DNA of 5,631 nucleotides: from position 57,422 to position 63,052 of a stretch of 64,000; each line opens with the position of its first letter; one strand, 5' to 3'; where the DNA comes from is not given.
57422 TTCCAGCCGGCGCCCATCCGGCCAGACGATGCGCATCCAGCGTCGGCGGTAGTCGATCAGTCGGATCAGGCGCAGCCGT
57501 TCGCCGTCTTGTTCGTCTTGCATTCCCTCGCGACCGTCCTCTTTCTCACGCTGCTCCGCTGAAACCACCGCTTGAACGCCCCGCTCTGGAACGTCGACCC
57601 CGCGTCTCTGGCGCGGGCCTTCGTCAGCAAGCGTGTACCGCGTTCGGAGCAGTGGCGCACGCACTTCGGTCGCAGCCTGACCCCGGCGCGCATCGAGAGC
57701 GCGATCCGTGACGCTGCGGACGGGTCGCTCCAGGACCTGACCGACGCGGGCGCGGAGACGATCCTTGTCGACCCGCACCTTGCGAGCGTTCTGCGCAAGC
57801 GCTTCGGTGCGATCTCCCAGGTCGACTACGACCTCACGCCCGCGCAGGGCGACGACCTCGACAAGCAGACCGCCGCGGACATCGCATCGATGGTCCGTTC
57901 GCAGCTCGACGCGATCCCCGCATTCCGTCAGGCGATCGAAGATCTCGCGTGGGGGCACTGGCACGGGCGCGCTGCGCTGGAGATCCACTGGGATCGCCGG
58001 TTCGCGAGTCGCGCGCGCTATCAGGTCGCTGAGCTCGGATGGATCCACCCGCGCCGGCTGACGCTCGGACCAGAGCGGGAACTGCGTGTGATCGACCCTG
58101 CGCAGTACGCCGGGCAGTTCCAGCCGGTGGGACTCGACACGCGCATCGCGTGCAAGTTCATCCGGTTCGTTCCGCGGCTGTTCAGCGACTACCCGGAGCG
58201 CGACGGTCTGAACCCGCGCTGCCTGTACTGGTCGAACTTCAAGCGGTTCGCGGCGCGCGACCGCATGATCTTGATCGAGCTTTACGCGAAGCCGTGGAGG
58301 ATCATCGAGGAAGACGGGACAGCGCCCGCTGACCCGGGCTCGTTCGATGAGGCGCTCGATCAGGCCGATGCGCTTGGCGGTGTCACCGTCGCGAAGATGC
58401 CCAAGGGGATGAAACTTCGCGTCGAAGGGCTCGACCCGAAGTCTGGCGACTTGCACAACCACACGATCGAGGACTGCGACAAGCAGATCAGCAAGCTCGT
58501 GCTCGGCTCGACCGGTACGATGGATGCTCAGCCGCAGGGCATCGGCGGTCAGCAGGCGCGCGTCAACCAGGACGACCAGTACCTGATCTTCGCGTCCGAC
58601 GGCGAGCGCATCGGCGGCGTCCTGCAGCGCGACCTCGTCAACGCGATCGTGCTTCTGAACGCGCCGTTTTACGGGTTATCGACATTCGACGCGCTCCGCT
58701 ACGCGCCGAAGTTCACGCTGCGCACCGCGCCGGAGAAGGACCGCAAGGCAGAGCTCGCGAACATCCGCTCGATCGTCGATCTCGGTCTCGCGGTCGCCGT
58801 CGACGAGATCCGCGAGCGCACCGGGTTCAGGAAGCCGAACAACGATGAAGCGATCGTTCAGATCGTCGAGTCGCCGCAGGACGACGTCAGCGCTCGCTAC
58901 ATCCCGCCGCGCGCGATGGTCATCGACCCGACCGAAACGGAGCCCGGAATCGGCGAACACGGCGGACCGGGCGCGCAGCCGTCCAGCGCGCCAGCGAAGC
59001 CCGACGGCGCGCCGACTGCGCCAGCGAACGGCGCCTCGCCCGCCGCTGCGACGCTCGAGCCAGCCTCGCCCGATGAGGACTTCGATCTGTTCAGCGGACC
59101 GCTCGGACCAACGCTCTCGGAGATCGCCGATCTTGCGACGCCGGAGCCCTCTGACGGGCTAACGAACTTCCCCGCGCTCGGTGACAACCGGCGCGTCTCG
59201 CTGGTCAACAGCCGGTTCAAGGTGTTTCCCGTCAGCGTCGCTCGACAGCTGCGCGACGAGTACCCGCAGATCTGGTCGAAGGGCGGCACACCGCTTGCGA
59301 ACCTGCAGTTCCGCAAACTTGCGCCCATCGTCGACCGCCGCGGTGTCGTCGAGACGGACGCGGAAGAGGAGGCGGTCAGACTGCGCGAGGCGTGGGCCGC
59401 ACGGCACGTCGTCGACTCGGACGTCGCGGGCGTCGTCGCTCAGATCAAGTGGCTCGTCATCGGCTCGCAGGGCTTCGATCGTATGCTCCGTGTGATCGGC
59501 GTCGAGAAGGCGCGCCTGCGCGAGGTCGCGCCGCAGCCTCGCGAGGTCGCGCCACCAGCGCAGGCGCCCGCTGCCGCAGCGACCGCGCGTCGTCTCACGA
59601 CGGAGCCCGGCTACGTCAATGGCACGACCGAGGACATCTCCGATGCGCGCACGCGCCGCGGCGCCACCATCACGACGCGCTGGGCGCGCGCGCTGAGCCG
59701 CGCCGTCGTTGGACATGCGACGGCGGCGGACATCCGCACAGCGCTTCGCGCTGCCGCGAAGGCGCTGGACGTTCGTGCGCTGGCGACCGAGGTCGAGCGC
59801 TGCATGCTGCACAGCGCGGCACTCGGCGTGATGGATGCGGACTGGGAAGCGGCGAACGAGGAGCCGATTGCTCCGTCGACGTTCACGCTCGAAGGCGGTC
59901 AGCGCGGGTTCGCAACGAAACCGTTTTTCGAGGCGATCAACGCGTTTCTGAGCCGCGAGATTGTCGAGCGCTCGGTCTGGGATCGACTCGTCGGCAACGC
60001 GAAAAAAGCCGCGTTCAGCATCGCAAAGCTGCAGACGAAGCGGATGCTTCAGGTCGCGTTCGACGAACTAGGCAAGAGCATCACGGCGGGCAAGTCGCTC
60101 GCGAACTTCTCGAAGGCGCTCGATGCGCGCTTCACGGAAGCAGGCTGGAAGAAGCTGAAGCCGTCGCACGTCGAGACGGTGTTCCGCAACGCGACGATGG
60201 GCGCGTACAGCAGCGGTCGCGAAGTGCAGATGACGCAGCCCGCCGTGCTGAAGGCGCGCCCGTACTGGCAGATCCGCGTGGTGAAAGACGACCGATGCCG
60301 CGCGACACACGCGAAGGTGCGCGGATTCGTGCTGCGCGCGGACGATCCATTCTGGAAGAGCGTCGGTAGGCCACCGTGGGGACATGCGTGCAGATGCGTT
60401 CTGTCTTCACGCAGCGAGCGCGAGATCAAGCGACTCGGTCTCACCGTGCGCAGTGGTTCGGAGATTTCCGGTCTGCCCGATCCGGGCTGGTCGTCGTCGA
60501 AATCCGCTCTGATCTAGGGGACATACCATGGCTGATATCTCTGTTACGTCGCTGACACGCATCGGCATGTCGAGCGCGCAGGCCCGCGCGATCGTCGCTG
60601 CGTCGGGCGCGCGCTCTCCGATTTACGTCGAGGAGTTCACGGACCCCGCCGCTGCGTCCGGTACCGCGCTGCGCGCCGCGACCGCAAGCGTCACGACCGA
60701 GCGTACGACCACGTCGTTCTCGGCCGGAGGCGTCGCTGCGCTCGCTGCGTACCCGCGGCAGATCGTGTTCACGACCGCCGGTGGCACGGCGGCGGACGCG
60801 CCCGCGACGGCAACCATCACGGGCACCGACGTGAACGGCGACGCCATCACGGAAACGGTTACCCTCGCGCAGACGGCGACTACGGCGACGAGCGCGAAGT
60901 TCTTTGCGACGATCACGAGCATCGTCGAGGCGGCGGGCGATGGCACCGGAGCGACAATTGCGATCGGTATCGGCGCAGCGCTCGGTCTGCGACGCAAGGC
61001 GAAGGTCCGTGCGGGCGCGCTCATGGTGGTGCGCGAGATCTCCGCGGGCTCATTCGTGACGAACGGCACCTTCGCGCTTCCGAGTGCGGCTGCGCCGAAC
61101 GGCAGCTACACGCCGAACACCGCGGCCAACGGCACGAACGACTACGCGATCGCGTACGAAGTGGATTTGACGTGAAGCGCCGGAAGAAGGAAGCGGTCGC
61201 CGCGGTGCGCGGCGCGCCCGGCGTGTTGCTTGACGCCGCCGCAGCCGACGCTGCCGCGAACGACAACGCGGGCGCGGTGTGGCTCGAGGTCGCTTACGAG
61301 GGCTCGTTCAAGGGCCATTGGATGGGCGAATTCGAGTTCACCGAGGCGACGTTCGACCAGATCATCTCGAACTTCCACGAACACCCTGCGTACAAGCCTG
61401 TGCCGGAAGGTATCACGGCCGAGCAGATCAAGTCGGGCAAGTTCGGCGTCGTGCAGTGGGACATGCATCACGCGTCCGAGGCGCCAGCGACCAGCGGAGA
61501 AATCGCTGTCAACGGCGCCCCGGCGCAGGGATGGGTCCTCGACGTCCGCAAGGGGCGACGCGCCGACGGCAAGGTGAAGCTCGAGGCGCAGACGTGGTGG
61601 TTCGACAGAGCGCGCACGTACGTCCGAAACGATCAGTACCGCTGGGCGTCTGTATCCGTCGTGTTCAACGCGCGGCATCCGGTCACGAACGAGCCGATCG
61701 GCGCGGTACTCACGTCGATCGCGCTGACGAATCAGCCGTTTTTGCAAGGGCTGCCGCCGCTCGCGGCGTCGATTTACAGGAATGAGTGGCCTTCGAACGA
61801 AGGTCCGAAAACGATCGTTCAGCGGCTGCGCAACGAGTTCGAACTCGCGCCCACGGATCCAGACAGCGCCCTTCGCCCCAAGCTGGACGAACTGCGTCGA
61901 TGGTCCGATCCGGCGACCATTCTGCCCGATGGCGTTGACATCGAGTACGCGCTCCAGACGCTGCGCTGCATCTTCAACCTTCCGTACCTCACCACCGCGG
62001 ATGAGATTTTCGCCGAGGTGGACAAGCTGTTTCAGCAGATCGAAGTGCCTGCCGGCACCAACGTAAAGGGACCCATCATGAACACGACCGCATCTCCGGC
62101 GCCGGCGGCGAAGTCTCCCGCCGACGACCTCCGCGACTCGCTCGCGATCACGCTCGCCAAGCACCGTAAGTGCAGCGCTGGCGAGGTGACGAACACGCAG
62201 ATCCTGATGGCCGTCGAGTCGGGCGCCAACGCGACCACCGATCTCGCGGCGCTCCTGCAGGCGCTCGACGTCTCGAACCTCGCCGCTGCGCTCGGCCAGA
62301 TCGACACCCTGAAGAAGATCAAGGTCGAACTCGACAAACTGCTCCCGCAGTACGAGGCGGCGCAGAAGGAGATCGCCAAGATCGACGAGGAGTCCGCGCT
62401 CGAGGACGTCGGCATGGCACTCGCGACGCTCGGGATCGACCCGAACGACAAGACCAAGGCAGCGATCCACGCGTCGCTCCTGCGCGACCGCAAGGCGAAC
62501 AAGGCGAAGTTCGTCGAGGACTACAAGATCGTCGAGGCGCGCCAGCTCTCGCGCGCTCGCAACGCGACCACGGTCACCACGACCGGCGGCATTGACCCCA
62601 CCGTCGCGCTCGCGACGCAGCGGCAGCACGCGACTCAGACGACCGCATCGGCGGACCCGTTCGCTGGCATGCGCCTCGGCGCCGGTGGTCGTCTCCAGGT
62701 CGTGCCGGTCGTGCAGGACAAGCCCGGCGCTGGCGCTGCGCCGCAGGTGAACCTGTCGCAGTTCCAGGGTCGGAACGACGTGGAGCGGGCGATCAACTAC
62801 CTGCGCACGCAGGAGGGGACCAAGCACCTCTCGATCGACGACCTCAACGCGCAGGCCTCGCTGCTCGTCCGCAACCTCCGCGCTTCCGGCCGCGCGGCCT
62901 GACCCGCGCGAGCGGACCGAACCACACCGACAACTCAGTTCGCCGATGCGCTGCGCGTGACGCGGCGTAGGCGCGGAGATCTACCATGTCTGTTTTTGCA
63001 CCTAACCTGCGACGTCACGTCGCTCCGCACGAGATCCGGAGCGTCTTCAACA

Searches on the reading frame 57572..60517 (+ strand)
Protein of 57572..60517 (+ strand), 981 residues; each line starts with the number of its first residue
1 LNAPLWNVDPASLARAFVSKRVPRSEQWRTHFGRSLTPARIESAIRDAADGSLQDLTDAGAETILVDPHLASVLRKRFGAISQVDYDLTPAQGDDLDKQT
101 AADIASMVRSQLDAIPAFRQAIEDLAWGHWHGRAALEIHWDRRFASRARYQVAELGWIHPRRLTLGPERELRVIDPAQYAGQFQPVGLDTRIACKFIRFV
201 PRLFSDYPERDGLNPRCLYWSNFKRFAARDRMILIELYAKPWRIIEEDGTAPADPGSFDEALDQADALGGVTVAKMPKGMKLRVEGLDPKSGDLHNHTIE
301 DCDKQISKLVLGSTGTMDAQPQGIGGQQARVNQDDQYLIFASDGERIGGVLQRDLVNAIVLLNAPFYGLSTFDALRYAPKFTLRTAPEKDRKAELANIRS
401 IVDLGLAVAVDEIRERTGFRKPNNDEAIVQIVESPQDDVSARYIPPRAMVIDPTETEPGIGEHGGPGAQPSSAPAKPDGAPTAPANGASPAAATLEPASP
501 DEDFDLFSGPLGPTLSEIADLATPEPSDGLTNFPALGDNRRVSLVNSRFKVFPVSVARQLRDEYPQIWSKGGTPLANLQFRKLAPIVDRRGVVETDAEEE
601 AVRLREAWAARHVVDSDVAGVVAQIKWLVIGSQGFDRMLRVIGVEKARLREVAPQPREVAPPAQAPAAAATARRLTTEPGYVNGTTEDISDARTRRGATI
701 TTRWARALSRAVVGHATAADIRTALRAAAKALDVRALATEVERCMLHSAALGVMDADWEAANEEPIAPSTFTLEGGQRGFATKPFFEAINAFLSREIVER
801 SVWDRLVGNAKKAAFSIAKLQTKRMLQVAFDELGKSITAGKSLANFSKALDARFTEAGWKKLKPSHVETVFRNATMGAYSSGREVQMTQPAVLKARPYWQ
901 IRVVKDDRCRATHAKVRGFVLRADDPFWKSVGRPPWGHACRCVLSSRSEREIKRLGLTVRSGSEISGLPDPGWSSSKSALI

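Call 9: search_protein_families(library=pfam, proteins=[window:57572-60517:+])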
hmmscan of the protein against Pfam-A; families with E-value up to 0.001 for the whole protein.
window:57572-60517:+ (981 aa): 2 families
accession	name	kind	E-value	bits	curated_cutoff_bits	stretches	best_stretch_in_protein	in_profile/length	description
PF06074.18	Portal_Mu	-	6.5e-50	170.8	23.9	1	62-418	5-335/336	Portal protein of Mu bacteriophage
PF04233.19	Phage_Mu_F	-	3.6e-13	50.7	29.6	1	832-944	6-111/112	Phage Mu protein F like protein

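Call 10: search_dna_similar(query=window:57572-60517:+, collection=phages, mode=protein, max_rows=15)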
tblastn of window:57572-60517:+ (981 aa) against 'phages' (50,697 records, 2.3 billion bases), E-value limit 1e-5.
Records with a match: 389; places in all: 389; records where one place covers at least 80% of the query: 0.
Best place of each record, by identity: <60% 389.
By first word of the organism name: Pseudomonas 175; Ralstonia 99; Burkholderia 13; Vibrio 12; Bacteriophage 12; Porphyromonas 10; Escherichia 8; Yersinia 5; Rhodobacter 5; Stenotrophomonas 5; and 28 more.
By host as written in the record: Ralstonia solanacearum 70; Pseudomonas aeruginosa 68; - 51; Pseudomonas aeruginosa PA14 33; Vibrio sp. 9; Burkholderia sp. 7; Ralstonia solanacearum Race 3, Biovar 1 6; Yersinia pestis EV76-CN 4; and 109 more.
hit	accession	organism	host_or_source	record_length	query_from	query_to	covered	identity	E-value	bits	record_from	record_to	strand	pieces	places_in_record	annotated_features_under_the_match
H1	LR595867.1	Escherichia virus Mu_3F6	-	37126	16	965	62%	28.0%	7e-16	166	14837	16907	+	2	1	Portal protein | Phage (Mu-like) virion morphogenesis protein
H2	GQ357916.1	Escherichia phage D108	Escherichia coli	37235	16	965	62%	28.0%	1e-15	165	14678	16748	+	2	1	29: portal protein | 30: virion morphogenesis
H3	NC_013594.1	Escherichia phage D108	Escherichia coli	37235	16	965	62%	28.0%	1e-15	165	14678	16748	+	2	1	29: portal protein | 30: minor head protein and DNA pilot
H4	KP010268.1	Shigella phage SfMu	Shigella flexneri serotype 4a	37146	16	965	60%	28.2%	2e-15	164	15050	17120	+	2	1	portal protein | head morphogenesis protein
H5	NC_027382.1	Shigella phage SfMu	Shigella flexneri serotype 4a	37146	16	965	60%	28.2%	2e-15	164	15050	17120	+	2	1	portal protein | minor head protein and DNA pilot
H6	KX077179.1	Rhodovulum phage vB_RhkS_P1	Rhodovulum sp. P5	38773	4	959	63%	27.0%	1e-17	154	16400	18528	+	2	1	hypothetical protein | virion morphogenesis protein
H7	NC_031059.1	Rhodovulum phage vB_RhkS_P1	Rhodovulum sp. P5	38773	4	959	63%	27.0%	1e-17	154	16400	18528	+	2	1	portal protein | minor head protein and DNA pilot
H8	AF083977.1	Escherichia phage Mu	Escherichia sp.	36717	16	965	61%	27.8%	4e-15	165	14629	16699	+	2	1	portal protein | minor head protein | ribosome_binding_site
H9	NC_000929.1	Escherichia phage Mu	Escherichia coli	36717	16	965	61%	27.8%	4e-15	165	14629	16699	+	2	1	portal protein | minor head protein and DNA pilot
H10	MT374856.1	Yersinia phage vB_YpM_23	Yersinia pestis EV76-CN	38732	16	965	60%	27.9%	1e-15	165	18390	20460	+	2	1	hypothetical protein (x2)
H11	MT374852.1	Yersinia phage vB_YpM_3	Yersinia pestis EV76-CN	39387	16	965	60%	27.9%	1e-15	165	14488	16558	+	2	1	hypothetical protein (x2)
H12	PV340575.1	Escherichia phage PhiR68_1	Escherichia coli C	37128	16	965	60%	27.9%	1e-15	165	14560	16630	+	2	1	hypothetical protein | virion morphogenesis protein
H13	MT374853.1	Yersinia phage vB_YpM_5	Yersinia pestis EV76-CN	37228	16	965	59%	28.1%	1e-15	166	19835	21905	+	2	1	hypothetical protein (x2)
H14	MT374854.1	Yersinia phage vB_YpM_6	Yersinia pestis EV76-CN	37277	16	965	59%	28.1%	1e-15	166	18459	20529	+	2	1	hypothetical protein (x2)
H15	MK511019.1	Pseudomonas phage vB_Pae_CF53c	Pseudomonas aeruginosa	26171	25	967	63%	26.2%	7e-18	173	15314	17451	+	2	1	hypothetical protein | virion morphogenesis protein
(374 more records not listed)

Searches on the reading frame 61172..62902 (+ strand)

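Call 9: search_protein_families(library=pfam, proteins=[window:61172-62902:+])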
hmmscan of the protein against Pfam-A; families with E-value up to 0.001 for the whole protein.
window:61172-62902:+ (576 aa): 1 family
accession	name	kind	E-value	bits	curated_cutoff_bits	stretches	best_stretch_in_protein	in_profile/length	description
PF10123.14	Mu-like_Pro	-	3.9e-11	43.5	25.2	1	114-244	59-183/330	Mu-like prophage I protein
